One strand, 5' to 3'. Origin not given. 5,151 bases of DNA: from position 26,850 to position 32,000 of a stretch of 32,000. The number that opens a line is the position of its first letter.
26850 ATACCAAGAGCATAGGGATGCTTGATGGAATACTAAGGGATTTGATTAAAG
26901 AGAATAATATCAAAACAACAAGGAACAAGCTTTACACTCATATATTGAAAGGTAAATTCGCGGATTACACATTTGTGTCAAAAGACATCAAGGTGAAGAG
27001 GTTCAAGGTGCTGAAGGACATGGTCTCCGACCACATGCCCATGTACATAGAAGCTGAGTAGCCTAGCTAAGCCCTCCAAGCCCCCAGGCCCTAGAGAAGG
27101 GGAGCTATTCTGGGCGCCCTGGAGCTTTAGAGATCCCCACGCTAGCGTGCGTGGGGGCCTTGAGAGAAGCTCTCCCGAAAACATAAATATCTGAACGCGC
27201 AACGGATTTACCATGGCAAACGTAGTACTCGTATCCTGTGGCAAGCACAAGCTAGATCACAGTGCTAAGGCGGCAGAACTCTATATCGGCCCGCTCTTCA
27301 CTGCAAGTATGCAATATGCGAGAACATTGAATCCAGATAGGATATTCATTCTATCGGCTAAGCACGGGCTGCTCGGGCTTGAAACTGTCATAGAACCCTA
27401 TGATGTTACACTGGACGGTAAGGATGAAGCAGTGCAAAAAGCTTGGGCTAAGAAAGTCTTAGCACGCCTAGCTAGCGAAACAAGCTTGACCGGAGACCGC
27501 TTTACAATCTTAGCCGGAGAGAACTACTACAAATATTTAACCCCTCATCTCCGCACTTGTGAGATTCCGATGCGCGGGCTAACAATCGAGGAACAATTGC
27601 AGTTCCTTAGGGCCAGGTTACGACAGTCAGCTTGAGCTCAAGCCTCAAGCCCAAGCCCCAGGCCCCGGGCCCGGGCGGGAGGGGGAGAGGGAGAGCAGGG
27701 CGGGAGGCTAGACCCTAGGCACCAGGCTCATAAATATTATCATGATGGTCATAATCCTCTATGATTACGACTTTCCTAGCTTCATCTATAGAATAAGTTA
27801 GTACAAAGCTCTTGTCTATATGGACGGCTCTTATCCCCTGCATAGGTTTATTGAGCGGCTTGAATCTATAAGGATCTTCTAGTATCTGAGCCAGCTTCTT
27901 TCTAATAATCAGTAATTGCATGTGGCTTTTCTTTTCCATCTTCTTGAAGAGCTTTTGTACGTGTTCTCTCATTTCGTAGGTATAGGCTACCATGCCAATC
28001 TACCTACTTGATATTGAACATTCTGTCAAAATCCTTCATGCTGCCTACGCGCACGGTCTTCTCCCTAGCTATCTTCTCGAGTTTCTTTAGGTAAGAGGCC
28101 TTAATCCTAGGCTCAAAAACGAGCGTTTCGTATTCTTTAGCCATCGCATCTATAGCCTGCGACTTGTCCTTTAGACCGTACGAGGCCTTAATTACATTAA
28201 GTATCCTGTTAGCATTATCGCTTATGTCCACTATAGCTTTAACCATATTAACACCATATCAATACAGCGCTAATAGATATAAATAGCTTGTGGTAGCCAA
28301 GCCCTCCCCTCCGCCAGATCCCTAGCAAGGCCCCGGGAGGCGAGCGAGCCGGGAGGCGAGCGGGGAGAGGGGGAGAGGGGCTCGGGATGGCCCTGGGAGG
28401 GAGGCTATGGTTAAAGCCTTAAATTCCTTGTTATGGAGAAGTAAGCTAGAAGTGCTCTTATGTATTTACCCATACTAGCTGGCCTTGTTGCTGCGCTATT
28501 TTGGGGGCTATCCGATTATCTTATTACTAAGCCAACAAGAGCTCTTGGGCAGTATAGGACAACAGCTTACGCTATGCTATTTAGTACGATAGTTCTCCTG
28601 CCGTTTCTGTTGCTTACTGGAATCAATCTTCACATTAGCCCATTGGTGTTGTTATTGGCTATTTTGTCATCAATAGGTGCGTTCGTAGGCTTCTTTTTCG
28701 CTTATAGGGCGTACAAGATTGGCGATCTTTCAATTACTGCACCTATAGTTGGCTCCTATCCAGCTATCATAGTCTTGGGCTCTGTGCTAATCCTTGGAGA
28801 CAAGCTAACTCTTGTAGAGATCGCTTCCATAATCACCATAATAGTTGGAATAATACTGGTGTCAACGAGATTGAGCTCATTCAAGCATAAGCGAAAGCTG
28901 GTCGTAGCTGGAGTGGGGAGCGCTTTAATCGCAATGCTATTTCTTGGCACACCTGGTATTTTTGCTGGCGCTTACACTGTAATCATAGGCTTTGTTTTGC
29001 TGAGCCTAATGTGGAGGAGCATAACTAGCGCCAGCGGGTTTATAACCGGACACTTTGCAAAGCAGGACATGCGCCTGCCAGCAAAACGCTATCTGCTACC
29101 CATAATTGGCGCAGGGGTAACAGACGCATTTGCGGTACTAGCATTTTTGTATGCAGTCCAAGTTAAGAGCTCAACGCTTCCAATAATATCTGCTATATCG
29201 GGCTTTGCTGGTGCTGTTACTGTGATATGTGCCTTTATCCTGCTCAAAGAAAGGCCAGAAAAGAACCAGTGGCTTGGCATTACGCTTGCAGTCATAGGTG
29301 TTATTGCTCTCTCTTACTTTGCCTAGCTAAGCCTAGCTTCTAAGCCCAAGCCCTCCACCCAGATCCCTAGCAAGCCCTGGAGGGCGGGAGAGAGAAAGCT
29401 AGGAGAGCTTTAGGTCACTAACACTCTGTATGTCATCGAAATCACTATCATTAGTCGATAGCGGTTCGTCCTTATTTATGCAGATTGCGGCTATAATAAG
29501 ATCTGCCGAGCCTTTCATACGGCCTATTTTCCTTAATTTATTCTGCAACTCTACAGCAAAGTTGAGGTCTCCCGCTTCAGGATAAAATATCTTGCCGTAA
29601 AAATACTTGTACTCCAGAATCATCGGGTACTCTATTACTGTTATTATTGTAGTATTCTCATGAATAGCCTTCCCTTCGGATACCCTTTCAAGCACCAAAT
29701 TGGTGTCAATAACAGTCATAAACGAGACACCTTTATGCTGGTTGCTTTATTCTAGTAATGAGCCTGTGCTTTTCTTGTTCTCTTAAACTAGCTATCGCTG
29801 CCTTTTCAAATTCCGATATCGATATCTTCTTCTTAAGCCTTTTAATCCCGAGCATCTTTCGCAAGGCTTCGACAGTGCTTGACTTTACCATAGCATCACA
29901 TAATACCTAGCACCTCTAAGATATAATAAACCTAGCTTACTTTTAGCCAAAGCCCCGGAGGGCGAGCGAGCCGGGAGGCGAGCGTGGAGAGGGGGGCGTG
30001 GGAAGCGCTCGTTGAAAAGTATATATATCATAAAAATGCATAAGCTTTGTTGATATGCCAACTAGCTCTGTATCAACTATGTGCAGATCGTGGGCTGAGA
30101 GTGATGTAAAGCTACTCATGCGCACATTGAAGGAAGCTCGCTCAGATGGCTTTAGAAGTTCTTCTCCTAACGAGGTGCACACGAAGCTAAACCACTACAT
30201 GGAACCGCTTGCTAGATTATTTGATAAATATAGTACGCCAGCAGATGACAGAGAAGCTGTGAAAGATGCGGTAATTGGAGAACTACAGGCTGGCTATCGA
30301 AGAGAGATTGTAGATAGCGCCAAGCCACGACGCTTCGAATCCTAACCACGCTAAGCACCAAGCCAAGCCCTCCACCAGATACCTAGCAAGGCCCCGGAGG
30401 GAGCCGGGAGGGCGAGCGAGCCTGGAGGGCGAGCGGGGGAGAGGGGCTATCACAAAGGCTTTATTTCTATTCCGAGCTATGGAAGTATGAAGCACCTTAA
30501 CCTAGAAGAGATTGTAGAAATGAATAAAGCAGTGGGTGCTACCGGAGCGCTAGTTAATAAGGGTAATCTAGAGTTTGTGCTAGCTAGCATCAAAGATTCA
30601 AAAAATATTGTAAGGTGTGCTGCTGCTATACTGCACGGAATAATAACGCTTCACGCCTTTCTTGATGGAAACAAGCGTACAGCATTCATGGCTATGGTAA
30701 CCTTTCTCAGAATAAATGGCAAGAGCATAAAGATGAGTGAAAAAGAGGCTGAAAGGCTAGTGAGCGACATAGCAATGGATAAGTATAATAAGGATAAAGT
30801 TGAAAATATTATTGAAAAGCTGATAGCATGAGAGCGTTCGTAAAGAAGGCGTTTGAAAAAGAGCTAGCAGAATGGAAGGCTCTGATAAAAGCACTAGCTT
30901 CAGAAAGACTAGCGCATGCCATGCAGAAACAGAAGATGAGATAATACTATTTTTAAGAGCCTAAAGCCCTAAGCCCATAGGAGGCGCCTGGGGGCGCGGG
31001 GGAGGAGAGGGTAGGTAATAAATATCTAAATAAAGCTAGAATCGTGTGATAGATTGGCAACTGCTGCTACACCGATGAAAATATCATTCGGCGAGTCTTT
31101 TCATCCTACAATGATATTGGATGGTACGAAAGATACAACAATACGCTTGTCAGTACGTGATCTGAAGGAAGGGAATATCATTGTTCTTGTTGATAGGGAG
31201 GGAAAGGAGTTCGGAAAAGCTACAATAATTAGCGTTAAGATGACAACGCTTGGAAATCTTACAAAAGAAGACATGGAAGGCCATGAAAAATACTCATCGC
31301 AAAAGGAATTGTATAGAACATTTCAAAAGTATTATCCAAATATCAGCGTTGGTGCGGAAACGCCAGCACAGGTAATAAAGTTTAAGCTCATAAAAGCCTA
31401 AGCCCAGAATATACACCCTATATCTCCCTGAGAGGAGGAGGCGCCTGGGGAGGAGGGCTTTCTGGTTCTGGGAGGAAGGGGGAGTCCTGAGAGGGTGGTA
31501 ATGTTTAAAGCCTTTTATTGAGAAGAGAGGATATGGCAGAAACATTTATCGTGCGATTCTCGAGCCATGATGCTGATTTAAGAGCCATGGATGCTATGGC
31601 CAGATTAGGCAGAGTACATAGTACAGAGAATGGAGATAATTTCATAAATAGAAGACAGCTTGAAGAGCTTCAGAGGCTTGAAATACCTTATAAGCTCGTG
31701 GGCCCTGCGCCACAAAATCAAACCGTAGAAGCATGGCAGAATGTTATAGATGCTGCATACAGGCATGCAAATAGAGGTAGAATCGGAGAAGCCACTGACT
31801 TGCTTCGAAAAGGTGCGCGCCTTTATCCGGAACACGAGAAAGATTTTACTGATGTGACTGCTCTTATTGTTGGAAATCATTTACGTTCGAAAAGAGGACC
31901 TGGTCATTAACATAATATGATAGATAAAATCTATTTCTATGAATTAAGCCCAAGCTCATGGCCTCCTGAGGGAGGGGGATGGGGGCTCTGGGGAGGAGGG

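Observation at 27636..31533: Cassette-like array: single-gene or TA-pair units separated by one repeat family that keeps a fixed orientation whatever the gene orientation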

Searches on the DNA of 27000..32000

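Call 84: search_rna_families(source=window, start=27000, end=32000, threshold=evalue, max_evalue=1)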
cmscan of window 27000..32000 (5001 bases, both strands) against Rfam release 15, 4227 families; matches with E-value up to 1: 1.
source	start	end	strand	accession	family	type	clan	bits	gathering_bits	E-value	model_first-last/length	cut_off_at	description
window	28488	28533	+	RF02108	DLEU2_4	Gene; lncRNA;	-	21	40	0.61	1-58/58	no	Deleted in lymphocytic leukemia 2 conserved region 4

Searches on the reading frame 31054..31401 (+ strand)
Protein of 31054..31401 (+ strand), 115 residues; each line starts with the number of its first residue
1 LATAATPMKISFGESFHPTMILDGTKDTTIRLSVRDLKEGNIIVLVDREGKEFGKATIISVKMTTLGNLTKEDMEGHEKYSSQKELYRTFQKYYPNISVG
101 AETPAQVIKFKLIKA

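Call 7: search_protein_families(library=pfam, max_evalue=0.01, proteins=[window:31054-31401:+])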
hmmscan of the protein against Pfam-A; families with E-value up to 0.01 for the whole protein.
window:31054-31401:+ (115 aa): 2 families
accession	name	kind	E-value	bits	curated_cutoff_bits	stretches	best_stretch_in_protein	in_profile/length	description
PF04266.20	ASCH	-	1.2e-10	42.4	21.2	1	19-113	9-102/103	ASCH domain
PF24679.1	Nodulin_C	-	0.0018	18.6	26.5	1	36-69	3-36/88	Nodulin C-terminal domain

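Call 26: find_encoding_contigs(protein=window:31075-31401:+, flank=5000, max_places=10)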
Protein window:31075-31401:+ (108 aa): 1 contig read that carries it; 1 place shown.
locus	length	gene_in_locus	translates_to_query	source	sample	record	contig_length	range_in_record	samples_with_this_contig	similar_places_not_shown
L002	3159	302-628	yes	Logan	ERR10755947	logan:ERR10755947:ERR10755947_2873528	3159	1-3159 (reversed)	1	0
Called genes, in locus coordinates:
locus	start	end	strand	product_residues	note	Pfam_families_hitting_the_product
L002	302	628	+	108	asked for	PF04266:ASCH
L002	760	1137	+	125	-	-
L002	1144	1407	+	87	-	-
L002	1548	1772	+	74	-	-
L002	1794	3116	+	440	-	-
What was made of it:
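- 31013..31401 (+): Unit: promoter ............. plus an ASCH-domain protein. Pfam E 1e-10 (call 7), call 26.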
